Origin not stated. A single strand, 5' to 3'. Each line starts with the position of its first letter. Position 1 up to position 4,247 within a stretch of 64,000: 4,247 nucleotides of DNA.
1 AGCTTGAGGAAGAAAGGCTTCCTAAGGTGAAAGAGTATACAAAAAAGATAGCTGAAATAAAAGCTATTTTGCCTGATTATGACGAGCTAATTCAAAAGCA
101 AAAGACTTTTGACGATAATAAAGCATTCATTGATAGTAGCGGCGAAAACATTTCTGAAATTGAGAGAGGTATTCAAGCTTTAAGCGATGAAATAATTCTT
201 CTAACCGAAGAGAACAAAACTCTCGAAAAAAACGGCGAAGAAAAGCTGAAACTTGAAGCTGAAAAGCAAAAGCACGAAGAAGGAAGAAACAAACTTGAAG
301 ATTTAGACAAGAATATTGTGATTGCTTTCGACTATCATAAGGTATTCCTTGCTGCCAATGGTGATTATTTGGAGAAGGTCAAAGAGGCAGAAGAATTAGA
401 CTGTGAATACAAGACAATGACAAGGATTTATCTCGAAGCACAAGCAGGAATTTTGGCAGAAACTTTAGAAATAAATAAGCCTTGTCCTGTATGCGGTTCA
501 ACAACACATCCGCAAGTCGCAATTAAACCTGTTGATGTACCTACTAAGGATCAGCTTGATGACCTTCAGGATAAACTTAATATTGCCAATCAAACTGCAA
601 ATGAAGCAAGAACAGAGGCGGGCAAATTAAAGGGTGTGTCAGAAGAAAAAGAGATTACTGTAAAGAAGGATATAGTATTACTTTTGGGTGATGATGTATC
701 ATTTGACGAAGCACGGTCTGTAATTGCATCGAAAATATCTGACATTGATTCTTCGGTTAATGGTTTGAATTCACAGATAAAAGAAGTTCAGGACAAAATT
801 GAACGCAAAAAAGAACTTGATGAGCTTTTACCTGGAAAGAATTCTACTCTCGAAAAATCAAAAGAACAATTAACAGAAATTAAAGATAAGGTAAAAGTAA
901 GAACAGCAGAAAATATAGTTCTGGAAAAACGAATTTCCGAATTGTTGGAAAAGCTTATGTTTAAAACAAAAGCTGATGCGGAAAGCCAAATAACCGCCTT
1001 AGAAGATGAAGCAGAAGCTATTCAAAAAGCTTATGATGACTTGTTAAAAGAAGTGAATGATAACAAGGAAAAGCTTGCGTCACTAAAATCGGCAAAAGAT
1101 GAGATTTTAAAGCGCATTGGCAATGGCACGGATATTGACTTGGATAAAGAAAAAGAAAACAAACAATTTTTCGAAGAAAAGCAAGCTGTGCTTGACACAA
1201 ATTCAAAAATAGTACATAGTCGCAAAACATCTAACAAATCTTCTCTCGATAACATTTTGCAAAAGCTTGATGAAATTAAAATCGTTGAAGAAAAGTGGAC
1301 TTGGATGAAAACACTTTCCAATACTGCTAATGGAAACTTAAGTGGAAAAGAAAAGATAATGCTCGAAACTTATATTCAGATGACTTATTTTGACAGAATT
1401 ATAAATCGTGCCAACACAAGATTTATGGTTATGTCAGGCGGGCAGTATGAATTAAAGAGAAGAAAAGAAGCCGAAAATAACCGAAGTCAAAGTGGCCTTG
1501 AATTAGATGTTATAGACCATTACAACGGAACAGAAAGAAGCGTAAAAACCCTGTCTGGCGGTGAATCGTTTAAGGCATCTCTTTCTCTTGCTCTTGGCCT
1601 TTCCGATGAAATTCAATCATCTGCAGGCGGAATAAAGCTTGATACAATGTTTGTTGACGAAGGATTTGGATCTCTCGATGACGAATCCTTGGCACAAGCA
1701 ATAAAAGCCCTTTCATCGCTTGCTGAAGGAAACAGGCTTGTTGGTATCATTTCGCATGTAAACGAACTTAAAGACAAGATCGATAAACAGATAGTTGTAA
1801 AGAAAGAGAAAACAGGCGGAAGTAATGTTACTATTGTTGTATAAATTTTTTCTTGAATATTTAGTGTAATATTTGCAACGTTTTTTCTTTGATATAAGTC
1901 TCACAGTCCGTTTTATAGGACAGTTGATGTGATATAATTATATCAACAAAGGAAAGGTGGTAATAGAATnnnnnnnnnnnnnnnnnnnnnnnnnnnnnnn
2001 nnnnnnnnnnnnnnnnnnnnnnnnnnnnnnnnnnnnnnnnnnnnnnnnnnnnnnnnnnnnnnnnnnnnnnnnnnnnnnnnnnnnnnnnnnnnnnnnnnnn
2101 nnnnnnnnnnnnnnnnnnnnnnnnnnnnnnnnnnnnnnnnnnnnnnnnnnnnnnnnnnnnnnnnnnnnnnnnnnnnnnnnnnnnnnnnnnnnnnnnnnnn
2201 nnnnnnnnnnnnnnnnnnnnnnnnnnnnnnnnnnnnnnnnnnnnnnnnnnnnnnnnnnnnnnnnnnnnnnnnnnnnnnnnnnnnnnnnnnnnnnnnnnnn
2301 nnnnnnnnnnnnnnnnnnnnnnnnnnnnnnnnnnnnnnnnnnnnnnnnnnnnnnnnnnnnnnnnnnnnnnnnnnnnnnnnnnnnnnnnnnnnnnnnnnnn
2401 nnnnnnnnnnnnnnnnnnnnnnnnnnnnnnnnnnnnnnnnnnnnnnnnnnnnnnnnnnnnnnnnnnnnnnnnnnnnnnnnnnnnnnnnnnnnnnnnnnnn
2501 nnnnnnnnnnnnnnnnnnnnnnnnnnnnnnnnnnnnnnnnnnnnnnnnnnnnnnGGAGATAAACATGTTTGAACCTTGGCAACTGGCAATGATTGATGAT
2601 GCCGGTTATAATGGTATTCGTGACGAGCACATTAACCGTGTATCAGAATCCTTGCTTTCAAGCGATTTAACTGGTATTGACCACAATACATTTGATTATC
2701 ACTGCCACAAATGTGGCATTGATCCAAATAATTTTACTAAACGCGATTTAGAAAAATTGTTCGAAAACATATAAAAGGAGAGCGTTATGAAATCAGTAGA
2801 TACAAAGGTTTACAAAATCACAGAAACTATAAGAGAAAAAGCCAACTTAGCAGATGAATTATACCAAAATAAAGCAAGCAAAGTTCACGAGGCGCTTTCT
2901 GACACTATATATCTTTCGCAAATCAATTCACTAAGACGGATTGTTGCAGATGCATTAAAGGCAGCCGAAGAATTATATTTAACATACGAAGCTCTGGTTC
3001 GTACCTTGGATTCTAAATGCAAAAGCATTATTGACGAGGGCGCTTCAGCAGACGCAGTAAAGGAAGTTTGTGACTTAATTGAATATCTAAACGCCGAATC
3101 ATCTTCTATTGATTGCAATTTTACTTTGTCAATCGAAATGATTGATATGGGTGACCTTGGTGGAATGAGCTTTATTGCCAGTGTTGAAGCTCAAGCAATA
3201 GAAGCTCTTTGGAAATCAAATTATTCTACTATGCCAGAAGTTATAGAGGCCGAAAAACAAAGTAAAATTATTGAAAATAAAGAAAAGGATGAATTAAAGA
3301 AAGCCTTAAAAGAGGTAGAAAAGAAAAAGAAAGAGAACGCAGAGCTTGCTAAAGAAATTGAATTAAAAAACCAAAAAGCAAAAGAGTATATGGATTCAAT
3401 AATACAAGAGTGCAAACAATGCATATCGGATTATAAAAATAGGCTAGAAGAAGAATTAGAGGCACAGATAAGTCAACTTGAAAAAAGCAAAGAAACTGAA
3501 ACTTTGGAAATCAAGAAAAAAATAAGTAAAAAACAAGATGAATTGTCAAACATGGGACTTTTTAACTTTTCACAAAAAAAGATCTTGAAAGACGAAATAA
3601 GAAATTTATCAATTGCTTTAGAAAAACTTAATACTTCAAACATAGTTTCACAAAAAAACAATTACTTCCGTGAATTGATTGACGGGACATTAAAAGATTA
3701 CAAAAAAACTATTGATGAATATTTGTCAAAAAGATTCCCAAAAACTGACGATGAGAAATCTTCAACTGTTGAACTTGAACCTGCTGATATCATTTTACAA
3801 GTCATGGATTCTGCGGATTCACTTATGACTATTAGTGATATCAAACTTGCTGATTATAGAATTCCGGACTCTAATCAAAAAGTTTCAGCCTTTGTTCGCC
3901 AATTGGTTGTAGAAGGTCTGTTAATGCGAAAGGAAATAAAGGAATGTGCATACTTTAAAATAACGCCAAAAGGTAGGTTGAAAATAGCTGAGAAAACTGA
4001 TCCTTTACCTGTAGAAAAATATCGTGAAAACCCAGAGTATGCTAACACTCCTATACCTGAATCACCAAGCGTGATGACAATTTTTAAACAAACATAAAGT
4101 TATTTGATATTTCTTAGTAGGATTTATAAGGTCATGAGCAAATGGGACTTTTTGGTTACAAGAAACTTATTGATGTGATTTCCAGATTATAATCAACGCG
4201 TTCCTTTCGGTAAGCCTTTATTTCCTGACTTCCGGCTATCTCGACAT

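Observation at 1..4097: SbcC/Rad50-like ATPase followed by a tight HEPN-like / small protein / coiled-coil-wHTH trio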

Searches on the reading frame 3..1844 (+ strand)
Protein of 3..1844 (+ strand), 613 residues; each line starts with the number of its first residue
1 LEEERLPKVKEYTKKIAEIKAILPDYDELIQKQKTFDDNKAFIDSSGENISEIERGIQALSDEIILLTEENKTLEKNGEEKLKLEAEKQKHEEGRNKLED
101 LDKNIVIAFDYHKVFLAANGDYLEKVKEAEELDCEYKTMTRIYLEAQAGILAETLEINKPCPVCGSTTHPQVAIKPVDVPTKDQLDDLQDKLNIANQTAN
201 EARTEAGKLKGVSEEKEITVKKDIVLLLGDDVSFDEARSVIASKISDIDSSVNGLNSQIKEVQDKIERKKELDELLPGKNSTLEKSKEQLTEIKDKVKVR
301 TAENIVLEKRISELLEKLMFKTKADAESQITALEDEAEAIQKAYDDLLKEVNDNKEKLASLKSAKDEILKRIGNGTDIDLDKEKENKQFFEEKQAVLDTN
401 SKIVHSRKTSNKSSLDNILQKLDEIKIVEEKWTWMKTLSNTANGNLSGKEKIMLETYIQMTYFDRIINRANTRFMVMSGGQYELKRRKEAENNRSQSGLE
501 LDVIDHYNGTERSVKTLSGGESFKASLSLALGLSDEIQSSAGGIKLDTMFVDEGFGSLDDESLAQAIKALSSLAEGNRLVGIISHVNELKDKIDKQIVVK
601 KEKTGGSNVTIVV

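Call 3: search_protein_families(library=pfam, proteins=[window:3-1844:+], max_evalue=0.1)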
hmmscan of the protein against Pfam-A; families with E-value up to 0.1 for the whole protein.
window:3-1844:+ (613 aa): 3 families
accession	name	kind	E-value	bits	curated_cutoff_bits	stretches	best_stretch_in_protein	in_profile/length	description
PF13558.12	SbcC_Walker_B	-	2.7e-10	40.8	27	1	501-571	14-89/90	SbcC/RAD50-like, Walker B motif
PF19443.4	DAHL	-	0.012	15.8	38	1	254-348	67-160/221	DAHL domain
PF03535.18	Paxillin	-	0.052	13.8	25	0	333-425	58-148/269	Paxillin family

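Call 5: search_protein_families(library=padloc, proteins=[window:3-1844:+], max_evalue=0.1)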
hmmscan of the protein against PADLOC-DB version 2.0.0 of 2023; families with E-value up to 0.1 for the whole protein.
window:3-1844:+ (613 aa): 6 families
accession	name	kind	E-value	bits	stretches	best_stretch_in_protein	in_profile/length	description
PDLC04135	mad3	-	1.2e-08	32.9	1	318-611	103-349/374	mads_3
PDLC03859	LmuB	-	1.4e-07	29.1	2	11-382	197-497/611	-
PDLC00553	JetC2|JetC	-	0.00056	15.9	1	179-365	785-975/1361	DUF3584 domain; MukB-like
PDLC00519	JetC1|JetC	-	0.0059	12.8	1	240-424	620-791/1097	DUF3584 domain; MukB-like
PDLC00551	JetC2|JetC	-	0.082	8.7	1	179-431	781-1024/1365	DUF3584 domain; MukB-like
PDLC03863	LmuB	-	0.085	9.5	0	12-299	173-463/610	-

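Call 6: search_protein_families(library=ncbifam, proteins=[window:3-1844:+], max_evalue=0.1)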
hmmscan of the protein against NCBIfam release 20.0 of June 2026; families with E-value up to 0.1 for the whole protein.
window:3-1844:+ (613 aa): 16 families
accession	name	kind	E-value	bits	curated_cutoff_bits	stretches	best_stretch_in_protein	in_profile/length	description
NF041751.2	sbcc_Staph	equivalog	3.9e-55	187.3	920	1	189-600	599-996/1007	exonuclease subunit SbcC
TIGR00618.1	sbcc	subfamily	3.7e-43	147.7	478.5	2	314-606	753-1040/1043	exonuclease subunit SbcC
NF007600.2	PRK10246.1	equivalog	5.3e-29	100.8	750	2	410-602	857-1032/1047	exonuclease subunit SbcC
NF041752.4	sbcc_Bac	equivalog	1.8e-24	85.8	1420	1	505-609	1020-1123/1130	exonuclease subunit SbcC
NF003034.1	PRK03918.1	equivalog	2.1e-15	55.8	700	1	3-610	272-876/878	DNA double-strand break repair ATPase Rad50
NF045487.1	ASRP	equivalog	3.1e-05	22.8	300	1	10-271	166-404/593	archaea-specific SMC-related protein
NF041034.1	Rad50_Sulf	equivalog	9e-05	20.5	1000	1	159-608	424-865/872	DNA double-strand break repair ATPase Rad50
TIGR03608.1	L_ocin_972_ABC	subfamily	0.00027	20.4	254.85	1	481-597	102-204/206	putative bacteriocin export ABC transporter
NF010068.0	PRK13548.1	equivalog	0.0016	17.6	261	1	480-585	103-201/261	heme ABC transporter ATP-binding protein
NF045780.1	TrlF_fam_ATP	equivalog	0.0018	17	350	1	182-431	508-770/944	TrlF family AAA-like ATPase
NF040873.1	AztA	equivalog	0.0071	15.9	220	1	485-597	88-189/191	zinc ABC transporter ATP-binding protein AztA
TIGR02168.1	SMC_prok_B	equivalog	0.0075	14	567.35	1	184-431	233-478/1181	chromosome segregation protein SMC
NF002572.0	PRK02224.1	equivalog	0.013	13.8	1087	0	3-438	293-706/888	DNA double-strand break repair ATPase Rad50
NF050108.1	galactan_ABC_ATP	equivalog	0.03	13.5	400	1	544-595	166-218/244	galactan export ABC transporter ATP-binding subunit Wzt/RfbE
TIGR02857.1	CydD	equivalog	0.045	12.7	435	1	515-598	457-528/529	thiol reductant ABC exporter subunit CydD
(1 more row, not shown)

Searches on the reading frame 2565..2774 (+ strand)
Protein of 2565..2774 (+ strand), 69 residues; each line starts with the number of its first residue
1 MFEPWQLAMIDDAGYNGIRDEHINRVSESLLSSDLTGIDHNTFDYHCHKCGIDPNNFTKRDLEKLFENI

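Call 3: search_protein_families(library=pfam, proteins=[window:2565-2774:+], max_evalue=0.1)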
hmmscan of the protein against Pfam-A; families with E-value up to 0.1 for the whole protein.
window:2565-2774:+ (69 aa): 1 family
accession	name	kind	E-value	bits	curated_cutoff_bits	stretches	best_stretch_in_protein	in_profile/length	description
PF09723.15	Zn_ribbon_8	-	0.087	13.3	34.4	0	42-51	3-12/41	Zinc ribbon domain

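Call 5: search_protein_families(library=padloc, proteins=[window:2565-2774:+], max_evalue=0.1)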
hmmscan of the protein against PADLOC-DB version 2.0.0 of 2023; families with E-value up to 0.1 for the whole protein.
window:2565-2774:+ (69 aa): 0 families

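Call 6: search_protein_families(library=ncbifam, proteins=[window:2565-2774:+], max_evalue=0.1)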
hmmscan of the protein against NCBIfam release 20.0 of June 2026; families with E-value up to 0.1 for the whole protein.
window:2565-2774:+ (69 aa): 0 families

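Call 69: search_protein_families(library=phrogs, proteins=[window:2565-2774:+], max_evalue=0.01)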
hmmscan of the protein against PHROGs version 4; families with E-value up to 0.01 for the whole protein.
window:2565-2774:+ (69 aa): 1 family
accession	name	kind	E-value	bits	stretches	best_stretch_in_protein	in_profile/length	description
phrog_15041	-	unknown function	0.0083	17.2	0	40-58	16-34/75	-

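Call 101: search_solved_structures(query=window:2565-2771:+, max_evalue=10)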
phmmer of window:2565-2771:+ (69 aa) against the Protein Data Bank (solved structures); distinct sequences matched with E-value up to 10: 11.
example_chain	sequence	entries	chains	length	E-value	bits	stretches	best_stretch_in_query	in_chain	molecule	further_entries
1abw_A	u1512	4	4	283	0.33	14.6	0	42-58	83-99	HEMOGLOBIN-BASED BLOOD SUBSTITUTE | HEMOGLOBIN | PROTEIN (DEOXYHEMOGLOBIN (ALPHA CHAIN))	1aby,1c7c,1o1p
1c7d_A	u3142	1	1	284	0.34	14.6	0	42-58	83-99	PROTEIN (DEOXYHEMOGLOBIN (ALPHA CHAIN))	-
1o1n_A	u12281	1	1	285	0.38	14.4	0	42-58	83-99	Hemoglobin Alpha chain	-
4mdo_A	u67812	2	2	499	0.4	14.4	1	32-68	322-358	Beta-glucosidase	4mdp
1o1j_A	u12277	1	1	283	0.42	14.3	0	42-58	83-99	Hemoglobin Alpha chain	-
1o1l_A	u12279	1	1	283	0.43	14.3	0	42-58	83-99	Hemoglobin Alpha chain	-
1o1m_A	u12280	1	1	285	0.44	14.2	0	42-58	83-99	Hemoglobin Alpha chain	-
1s0h_A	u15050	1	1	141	0.58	13.9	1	33-58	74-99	Hemoglobin alpha chain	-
6sva_A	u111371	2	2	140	0.69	13.6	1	33-58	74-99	Hemoglobin subunit alpha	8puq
1iwh_A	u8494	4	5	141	0.69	13.6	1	33-58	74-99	Hemoglobin alpha chain | Hemoglobin alpha subunit | Hemoglobin subunit alpha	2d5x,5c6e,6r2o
6d03_E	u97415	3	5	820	2.1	12.1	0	17-68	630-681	Reticulocyte binding protein 2, putative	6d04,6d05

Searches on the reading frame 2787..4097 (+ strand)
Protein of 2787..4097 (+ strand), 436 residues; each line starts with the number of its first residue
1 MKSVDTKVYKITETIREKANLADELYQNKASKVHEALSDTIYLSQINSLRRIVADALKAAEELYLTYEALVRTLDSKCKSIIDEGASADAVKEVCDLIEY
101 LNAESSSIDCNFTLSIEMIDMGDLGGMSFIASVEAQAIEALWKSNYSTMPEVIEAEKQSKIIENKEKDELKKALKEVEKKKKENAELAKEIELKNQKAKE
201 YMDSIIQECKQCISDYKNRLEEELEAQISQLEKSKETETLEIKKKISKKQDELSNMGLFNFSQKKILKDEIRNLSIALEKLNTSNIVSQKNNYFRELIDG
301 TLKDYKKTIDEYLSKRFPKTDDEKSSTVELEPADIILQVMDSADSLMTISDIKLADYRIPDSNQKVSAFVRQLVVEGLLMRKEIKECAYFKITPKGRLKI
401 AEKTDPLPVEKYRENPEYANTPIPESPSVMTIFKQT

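Call 3: search_protein_families(library=pfam, proteins=[window:2787-4097:+], max_evalue=0.1)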
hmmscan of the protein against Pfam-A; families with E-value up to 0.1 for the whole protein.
window:2787-4097:+ (436 aa): 0 families

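Call 5: search_protein_families(library=padloc, proteins=[window:2787-4097:+], max_evalue=0.1)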
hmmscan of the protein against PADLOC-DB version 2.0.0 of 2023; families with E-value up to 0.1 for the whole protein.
window:2787-4097:+ (436 aa): 3 families
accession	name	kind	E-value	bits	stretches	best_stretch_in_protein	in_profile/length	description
PDLC03859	LmuB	-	0.0021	15.3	1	42-315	188-442/611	-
PDLC03869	LmuC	-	0.0051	14.5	0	357-401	83-127/168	-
PDLC03839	LeoA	-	0.023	11.8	1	166-313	264-400/559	-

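Call 6: search_protein_families(library=ncbifam, proteins=[window:2787-4097:+], max_evalue=0.1)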
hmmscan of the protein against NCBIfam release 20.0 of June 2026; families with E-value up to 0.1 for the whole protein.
window:2787-4097:+ (436 aa): 0 families

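Call 67: find_homologous_proteins(query=window:2787-4097:+, max_evalue=0.001)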
Query window:2787-4097:+ (436 aa): 1 proteins with E <= 0.001 among 8000 candidates.
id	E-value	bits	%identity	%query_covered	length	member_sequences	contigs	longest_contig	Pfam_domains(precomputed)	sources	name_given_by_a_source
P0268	2.3e-268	907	100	100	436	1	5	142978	-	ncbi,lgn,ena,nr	ncbi:MAG: hypothetical protein IKL05_03540 [Clostridia bacterium]|nr:hypothetical protein [Clostridi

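Call 69: search_protein_families(library=phrogs, proteins=[window:2787-4097:+], max_evalue=0.01)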
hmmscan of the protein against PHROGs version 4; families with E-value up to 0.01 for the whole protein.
window:2787-4097:+ (436 aa): 0 families

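Call 71: predict_structure(protein=window:2787-4097:+)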
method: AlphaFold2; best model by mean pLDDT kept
length: 436 residues; sequences in the alignment: 1
mean_pLDDT: 49.0   pTM: 0.29
mean pLDDT of the five models: 49.0, 47.4, 46.9, 46.6, 44.2
residues with pLDDT >= 90: 16; 70-90: 59; 50-70: 105; < 50: 256
segments of 3 or more residues with pLDDT < 50: 1-5, 25-65, 104-162, 300-302, 304-436
pLDDT, mean of each block of 10 residues (from residue 1): 45 53 48 40 36 45 50 55 54 52 38 27 30 32 30 36 61 75 70 62 56 62 68 78 91 85 89 87 60 51 48 40 32 31 30 28 38 40 32 29 33 39 32 28
secondary structure, 60 per line:
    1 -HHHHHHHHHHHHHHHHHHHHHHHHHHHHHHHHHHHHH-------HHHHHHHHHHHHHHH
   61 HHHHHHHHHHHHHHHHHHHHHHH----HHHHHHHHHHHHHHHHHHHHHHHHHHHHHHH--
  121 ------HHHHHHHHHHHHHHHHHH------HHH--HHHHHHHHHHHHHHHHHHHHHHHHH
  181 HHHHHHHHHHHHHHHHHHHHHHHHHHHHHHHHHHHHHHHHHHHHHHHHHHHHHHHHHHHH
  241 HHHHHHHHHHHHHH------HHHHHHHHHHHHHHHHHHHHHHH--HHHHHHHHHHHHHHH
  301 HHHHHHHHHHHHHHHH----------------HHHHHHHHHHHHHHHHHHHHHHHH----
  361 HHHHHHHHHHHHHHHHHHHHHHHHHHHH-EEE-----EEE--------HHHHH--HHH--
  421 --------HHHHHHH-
elements in order: H2-38 H46-83 H88-118 H127-144 H156-254 H261-283 H286-316 H333-356 H361-388 E390-392 E398-400 H409-413 H429-435

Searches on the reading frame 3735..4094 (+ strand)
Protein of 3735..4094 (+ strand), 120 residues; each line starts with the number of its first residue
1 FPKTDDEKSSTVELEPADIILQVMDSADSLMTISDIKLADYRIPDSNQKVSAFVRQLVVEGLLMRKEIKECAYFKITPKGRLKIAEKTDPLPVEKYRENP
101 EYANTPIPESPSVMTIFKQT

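Call 100: search_solved_structures(query=window:3735-4094:+, max_evalue=10, show_alignments=2)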
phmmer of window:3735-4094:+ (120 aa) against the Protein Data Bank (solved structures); distinct sequences matched with E-value up to 10: 4.
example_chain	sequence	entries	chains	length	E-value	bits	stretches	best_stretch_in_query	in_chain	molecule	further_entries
4rs8_A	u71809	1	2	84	0.62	14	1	48-84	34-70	AspA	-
5k1y_C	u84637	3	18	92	0.66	13.9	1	48-83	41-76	AspA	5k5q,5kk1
5k5o_A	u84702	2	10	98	0.71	13.8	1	48-83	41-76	AspA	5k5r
7qep_C0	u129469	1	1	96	1.5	12.8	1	34-87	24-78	40S RIBOSOMAL PROTEIN S10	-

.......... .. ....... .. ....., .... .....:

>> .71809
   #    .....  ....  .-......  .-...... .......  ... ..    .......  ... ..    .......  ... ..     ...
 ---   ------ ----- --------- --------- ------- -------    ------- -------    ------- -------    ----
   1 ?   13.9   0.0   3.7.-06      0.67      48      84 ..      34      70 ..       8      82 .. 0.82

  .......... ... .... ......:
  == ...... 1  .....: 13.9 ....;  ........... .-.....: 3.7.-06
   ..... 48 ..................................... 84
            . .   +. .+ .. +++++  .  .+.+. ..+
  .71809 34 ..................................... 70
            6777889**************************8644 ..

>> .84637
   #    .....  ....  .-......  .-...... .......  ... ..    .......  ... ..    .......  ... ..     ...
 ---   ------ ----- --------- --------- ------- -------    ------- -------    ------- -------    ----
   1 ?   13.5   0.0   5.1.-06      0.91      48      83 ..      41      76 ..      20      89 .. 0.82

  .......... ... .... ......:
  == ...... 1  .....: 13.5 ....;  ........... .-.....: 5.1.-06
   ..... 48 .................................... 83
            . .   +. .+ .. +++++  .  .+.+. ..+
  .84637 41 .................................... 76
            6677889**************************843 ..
